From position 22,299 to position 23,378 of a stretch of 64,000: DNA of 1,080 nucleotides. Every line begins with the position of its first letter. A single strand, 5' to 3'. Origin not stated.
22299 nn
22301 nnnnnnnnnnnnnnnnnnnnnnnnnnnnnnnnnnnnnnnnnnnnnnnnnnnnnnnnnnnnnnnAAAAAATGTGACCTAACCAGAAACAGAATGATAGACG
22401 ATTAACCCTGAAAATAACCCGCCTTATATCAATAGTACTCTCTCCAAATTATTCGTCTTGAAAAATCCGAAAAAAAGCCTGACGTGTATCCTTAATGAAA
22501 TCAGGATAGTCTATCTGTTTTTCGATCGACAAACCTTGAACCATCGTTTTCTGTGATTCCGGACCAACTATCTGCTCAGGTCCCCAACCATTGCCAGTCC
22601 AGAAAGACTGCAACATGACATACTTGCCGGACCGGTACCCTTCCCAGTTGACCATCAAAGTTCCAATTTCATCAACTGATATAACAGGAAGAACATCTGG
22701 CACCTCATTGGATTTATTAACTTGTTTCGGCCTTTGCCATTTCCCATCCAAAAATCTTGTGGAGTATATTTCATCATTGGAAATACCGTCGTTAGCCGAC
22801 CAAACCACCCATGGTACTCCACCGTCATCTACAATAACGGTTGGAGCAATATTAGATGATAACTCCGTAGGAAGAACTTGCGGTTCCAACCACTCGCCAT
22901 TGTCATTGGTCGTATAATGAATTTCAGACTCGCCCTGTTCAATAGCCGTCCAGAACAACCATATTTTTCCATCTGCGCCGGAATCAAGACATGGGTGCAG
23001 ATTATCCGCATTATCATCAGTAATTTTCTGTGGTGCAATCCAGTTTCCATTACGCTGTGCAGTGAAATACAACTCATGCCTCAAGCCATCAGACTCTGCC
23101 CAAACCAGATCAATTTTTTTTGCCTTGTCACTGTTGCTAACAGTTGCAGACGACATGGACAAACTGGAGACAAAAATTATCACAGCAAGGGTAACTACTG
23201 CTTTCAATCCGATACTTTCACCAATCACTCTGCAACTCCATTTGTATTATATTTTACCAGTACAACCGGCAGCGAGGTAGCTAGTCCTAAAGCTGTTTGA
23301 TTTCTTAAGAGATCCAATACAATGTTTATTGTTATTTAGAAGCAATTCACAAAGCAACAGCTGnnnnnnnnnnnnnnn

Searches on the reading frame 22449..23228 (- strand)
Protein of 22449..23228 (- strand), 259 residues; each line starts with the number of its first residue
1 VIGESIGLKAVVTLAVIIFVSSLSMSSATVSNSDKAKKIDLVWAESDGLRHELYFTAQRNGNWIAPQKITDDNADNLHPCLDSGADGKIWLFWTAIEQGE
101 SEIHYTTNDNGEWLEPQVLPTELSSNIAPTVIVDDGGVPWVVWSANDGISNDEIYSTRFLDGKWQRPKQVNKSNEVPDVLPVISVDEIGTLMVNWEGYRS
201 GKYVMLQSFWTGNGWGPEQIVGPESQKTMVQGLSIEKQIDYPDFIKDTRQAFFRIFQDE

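Call 3: search_protein_families(library=pfam, proteins=[window:22449-23228:-], max_evalue=0.01)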
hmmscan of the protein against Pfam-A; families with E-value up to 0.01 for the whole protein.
window:22449-23228:- (259 aa): 3 families
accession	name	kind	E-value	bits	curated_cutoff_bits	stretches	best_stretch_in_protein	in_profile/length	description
PF04616.20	Glyco_hydro_43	-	4.3e-07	30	32.2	1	85-161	75-157/288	Glycosyl hydrolases family 43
PF18413.7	Neuraminidase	-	0.00019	21.6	25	0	19-72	76-130/171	Neuraminidase-like domain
PF15892.11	BNR_4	-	0.0012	18.8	27.3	0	125-166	225-266/272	BNR repeat-containing family member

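Call 5: search_protein_families(library=ncbifam, proteins=[window:22449-23228:-], max_evalue=1)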
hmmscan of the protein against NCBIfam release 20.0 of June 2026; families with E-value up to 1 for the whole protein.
window:22449-23228:- (259 aa): 0 families

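Call 49: search_solved_structures(query=window:22449-23228:-, max_evalue=10, show_alignments=1)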
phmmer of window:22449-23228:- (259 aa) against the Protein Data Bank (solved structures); distinct sequences matched with E-value up to 10: 4.
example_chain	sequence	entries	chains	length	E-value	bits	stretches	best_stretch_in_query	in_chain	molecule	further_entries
2wd9_A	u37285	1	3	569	0.3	13.6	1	17-98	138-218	ACYL-COENZYME A SYNTHETASE ACSM2A, MITOCHONDRIAL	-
2vze_A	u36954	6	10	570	0.3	13.6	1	17-98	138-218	ACYL-COENZYME A SYNTHETASE ACSM2A, MITOCHONDRIAL | Acyl-coenzyme A synthetase ACSM2A, mitochondrial precursor | Acyl-coenzyme A synthetase ACSM2A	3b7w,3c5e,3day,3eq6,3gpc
4fr9_A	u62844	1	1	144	0.36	13.3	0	25-63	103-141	Uncharacterized protein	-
6apx_B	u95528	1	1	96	1.6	11.2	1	172-233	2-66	Monobody YSX1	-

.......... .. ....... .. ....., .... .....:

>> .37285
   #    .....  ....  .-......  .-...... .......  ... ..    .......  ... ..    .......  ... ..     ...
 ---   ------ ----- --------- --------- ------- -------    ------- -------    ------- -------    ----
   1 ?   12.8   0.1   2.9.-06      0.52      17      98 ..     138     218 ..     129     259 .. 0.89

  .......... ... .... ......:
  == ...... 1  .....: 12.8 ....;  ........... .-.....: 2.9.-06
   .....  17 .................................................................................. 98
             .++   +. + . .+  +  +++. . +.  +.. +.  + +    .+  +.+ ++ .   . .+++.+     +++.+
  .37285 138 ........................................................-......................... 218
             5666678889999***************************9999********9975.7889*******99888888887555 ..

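Call 79: search_solved_structures(query=A4, max_evalue=10, show_alignments=2)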
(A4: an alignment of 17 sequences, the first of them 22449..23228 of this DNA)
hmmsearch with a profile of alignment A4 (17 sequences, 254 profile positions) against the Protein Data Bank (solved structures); distinct sequences matched with E-value up to 10: 7.
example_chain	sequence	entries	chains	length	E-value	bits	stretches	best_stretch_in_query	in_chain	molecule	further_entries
5glk_A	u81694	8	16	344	1.6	11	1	81-184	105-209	Glycoside hydrolase family 43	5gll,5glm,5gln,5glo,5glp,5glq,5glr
6myv_A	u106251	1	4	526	4.2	9.7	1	113-160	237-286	Sialidase26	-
6i39_A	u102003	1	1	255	4.4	9.6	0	126-145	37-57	v31Pizza6-AYW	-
6i38_A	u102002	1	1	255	4.5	9.5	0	126-145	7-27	nv2Pizza6-AYW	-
6f0q_A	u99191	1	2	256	4.6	9.5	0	127-145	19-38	Pizza6-AYW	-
6i3b_A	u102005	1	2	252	6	9.1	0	126-145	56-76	cPizza6-AYW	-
6i37_A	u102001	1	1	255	8.8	8.6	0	126-145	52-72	nv1Pizza6-AYW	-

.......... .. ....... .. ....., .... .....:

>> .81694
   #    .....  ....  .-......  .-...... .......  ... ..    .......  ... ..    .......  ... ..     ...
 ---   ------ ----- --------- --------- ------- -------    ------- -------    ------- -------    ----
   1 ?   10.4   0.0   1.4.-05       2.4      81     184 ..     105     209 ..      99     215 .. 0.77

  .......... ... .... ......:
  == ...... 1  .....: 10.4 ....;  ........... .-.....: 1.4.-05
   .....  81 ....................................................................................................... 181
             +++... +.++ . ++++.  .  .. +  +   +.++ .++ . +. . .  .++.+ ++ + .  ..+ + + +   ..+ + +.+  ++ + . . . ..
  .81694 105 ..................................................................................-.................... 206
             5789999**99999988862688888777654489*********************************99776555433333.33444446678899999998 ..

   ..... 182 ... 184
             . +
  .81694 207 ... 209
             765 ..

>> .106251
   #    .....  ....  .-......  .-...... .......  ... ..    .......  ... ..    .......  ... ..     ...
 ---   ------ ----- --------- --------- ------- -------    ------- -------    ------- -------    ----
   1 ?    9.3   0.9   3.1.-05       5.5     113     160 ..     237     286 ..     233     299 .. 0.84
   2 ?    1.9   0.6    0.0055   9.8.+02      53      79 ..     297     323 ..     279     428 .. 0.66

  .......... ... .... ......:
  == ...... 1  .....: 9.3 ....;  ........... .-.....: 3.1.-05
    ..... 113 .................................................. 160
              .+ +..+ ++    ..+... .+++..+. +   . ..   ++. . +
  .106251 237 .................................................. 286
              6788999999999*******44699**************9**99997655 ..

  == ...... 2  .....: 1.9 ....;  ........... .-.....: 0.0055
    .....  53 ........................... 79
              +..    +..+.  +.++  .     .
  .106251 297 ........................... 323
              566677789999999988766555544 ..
